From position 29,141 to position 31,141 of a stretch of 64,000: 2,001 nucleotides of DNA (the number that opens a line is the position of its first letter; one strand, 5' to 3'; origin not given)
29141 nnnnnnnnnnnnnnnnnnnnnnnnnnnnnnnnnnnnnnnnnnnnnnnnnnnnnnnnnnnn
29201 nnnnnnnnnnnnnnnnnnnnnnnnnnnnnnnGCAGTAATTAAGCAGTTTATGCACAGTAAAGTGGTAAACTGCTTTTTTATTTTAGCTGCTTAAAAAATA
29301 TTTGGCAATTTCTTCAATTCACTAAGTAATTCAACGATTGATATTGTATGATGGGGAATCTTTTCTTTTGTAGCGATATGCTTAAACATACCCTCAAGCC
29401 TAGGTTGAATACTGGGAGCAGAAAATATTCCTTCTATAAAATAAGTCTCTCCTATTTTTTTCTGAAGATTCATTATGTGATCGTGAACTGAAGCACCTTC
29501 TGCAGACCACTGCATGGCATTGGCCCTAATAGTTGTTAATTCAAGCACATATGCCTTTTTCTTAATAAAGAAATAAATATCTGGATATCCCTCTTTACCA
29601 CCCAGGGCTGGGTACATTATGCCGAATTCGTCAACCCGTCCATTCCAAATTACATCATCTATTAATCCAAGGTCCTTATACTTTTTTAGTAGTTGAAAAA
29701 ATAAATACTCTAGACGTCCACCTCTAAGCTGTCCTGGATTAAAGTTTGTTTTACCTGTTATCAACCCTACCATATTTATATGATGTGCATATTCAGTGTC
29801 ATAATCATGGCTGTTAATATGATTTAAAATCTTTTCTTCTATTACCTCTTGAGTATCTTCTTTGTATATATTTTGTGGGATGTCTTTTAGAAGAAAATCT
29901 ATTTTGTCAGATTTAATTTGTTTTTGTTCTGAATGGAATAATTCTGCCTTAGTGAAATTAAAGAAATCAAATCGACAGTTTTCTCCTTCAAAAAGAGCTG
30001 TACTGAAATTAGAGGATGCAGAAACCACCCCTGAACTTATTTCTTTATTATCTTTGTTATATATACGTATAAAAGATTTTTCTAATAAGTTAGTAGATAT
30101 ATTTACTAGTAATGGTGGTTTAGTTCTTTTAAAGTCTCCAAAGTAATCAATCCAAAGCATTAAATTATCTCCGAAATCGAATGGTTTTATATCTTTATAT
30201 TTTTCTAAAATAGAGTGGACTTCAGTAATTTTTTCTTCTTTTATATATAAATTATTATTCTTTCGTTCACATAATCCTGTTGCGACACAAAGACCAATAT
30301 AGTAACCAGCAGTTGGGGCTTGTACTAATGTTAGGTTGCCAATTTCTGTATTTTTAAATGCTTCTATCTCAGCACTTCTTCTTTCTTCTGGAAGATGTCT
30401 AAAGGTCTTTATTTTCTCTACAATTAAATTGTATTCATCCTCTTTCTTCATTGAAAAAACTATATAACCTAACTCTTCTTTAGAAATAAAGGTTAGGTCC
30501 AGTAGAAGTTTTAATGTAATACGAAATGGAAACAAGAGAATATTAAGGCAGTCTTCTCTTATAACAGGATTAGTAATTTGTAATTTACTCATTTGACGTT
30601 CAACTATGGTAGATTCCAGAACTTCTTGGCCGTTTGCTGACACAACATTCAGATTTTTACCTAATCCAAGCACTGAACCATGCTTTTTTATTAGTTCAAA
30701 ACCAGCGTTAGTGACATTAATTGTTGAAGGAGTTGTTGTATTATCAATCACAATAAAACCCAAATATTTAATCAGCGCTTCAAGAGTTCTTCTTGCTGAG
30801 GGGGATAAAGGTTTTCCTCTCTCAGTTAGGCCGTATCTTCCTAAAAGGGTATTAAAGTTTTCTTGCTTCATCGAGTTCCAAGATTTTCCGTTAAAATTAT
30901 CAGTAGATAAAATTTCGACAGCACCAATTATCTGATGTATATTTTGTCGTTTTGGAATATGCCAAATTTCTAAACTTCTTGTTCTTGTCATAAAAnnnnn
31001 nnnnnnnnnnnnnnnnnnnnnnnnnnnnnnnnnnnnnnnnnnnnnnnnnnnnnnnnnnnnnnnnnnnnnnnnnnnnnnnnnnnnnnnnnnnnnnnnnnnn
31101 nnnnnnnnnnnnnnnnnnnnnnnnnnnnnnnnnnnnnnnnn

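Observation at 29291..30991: The 566-aa third gene of the MTase operon is a candidate novel restriction nuclease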

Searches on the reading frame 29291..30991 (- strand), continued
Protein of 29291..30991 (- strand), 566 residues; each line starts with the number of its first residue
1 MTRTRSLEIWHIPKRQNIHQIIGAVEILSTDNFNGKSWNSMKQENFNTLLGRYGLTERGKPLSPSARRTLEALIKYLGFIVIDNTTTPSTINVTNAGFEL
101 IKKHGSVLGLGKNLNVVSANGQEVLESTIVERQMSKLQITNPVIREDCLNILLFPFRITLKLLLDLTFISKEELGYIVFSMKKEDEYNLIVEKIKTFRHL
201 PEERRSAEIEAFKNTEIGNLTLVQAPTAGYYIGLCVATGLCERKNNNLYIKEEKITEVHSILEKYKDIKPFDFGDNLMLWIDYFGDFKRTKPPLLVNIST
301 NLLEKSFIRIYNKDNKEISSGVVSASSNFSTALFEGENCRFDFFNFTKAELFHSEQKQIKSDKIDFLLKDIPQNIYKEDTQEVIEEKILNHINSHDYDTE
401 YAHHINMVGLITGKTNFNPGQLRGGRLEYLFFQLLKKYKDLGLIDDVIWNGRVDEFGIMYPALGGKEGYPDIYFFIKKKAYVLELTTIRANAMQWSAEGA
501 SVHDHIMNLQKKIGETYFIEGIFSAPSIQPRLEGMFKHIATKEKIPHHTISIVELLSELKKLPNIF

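Call 68: find_related_loci(query=A1, collection=genome_contigs, flank=5000)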
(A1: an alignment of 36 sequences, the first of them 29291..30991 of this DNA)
Query A1 (566 aa) in genome_contigs; peptide patterns used: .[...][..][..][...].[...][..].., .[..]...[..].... (x = any residue, [..] = any of these).
91 stretches matched a pattern; 41 encode a relative of the query (tblastn E <= 1e-3); 41 distinct loci.
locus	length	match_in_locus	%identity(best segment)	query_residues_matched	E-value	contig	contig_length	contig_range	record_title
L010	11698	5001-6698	76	1-566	0e+0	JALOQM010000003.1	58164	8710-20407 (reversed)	MAG: Candidatus Paceibacterota bacterium isolate Prado155 scaffold_374, whole genome shotgun sequence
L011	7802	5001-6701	74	1-566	0e+0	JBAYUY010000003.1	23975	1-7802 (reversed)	MAG: Candidatus Shapirobacteria bacterium isolate SO_2016_LW3_47 scaffold03056_LW162_2016, whole genome shotgun sequence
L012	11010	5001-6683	63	1-561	0e+0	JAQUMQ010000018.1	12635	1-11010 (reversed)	MAG: Actinomycetota bacterium isolate STD1_158 NODE_13204_length_12635_cov_5.349376_Sandtown_D1, whole genome shotgun se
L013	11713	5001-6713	42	4-562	2e-124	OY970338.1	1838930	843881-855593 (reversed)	MAG: uncultured Candidatus Woesearchaeota archaeon isolate MFD02416.bin.c.18 genome assembly, chromosome: 1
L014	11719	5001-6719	43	4-561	6e-123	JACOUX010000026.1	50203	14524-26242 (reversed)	MAG: Candidatus Woesearchaeota archaeon isolate NC_groundwater_84_Ag_S-0.1um_40_33 S35_SO-1_scaffold_176037, whole genom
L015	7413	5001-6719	43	4-561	9e-122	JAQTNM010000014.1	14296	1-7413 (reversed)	MAG: Candidatus Omnitrophota bacterium isolate STA_64 NODE_8256_length_14296_cov_2.781283_Sandtown_A, whole genome shotg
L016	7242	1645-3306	42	4-545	4e-120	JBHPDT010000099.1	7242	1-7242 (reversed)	Candidatus Omnitrophota bacterium isolate SAG AM-311-C11 NODE_99_length_7242_cov_24.147071, whole genome shotgun sequenc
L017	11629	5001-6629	43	1-533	2e-118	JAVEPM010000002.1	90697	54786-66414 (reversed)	MAG: Methanolobus sp. isolate BF_dRep_2 scaffold_407_c1_biofilm_2017, whole genome shotgun sequence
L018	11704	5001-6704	39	2-561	3e-115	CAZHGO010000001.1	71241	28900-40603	MAG TPA_asm: uncultured Candidatus Saccharibacteria bacterium isolate SRP278969_co1_239 genome assembly, contig: NODE_21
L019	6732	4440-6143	42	5-557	1e-113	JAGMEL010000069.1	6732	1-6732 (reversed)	MAG: candidate division WOR-3 bacterium isolate RS_18_8 ZL530.bin.8.fa_69, whole genome shotgun sequence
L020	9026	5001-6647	39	4-533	1e-110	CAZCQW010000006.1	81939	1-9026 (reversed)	MAG TPA_asm: uncultured Gammaproteobacteria bacterium isolate SRP285395_co1_539 genome assembly, contig: NODE_311_length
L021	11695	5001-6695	37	3-559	1e-108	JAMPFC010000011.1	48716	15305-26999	MAG: Roseburia sp. isolate NALB_7861_19 Scaffold_#11__SCF_011___48716_bp, whole genome shotgun sequence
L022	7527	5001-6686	38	3-559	3e-108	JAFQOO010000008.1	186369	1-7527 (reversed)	MAG: Clostridia bacterium isolate RGIG2008 Goat_Colon-1__c348, whole genome shotgun sequence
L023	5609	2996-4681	38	3-559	2e-108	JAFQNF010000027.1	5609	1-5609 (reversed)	Bacterium isolate RGIG1973 Goat_Cecum.Co__c1390115, whole genome shotgun sequence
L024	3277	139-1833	37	3-559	2e-110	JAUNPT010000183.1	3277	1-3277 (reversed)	MAG: Eubacteriales bacterium isolate S36M_St_4 NODE_14589_length_3277_cov_6.220981, whole genome shotgun sequence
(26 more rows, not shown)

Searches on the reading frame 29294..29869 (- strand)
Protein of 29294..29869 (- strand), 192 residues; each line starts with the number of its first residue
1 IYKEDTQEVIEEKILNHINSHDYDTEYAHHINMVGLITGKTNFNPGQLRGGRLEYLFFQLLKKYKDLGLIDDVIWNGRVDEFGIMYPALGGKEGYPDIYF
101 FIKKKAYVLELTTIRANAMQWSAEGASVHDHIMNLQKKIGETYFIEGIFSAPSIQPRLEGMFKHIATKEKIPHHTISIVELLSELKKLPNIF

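Call 33: search_solved_structures(query=A2, max_evalue=10, show_alignments=5)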
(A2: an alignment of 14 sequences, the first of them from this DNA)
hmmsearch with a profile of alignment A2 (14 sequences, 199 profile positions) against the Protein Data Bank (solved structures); distinct sequences matched with E-value up to 10: 8.
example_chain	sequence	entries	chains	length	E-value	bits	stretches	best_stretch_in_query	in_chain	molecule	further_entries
6qnz_A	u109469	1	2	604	0.0016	21.2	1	95-188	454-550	Heterodimeric restriction endonuclease R.BspD6I large subunit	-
2ewf_A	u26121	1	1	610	0.0016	21.2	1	95-188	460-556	Nicking endonuclease N.BspD6I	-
5liz_A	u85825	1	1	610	0.0017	21.1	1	95-188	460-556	Nicking endonuclease N.BspD6I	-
5liq_A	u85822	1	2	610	0.0017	21.1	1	95-188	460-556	Nicking endonuclease N.BspD6I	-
5lhc_A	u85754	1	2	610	0.023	17.4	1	98-188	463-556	Nicking endonuclease N.BspD6I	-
3pnu_A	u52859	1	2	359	0.73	12.5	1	145-172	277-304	Dihydroorotase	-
9pg6_A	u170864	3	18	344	1.3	11.7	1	81-118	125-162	Glyceraldehyde-3-phosphate dehydrogenase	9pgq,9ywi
9cjm_A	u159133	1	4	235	1.9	11.2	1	82-119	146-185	Red fluorescent protein mRuby3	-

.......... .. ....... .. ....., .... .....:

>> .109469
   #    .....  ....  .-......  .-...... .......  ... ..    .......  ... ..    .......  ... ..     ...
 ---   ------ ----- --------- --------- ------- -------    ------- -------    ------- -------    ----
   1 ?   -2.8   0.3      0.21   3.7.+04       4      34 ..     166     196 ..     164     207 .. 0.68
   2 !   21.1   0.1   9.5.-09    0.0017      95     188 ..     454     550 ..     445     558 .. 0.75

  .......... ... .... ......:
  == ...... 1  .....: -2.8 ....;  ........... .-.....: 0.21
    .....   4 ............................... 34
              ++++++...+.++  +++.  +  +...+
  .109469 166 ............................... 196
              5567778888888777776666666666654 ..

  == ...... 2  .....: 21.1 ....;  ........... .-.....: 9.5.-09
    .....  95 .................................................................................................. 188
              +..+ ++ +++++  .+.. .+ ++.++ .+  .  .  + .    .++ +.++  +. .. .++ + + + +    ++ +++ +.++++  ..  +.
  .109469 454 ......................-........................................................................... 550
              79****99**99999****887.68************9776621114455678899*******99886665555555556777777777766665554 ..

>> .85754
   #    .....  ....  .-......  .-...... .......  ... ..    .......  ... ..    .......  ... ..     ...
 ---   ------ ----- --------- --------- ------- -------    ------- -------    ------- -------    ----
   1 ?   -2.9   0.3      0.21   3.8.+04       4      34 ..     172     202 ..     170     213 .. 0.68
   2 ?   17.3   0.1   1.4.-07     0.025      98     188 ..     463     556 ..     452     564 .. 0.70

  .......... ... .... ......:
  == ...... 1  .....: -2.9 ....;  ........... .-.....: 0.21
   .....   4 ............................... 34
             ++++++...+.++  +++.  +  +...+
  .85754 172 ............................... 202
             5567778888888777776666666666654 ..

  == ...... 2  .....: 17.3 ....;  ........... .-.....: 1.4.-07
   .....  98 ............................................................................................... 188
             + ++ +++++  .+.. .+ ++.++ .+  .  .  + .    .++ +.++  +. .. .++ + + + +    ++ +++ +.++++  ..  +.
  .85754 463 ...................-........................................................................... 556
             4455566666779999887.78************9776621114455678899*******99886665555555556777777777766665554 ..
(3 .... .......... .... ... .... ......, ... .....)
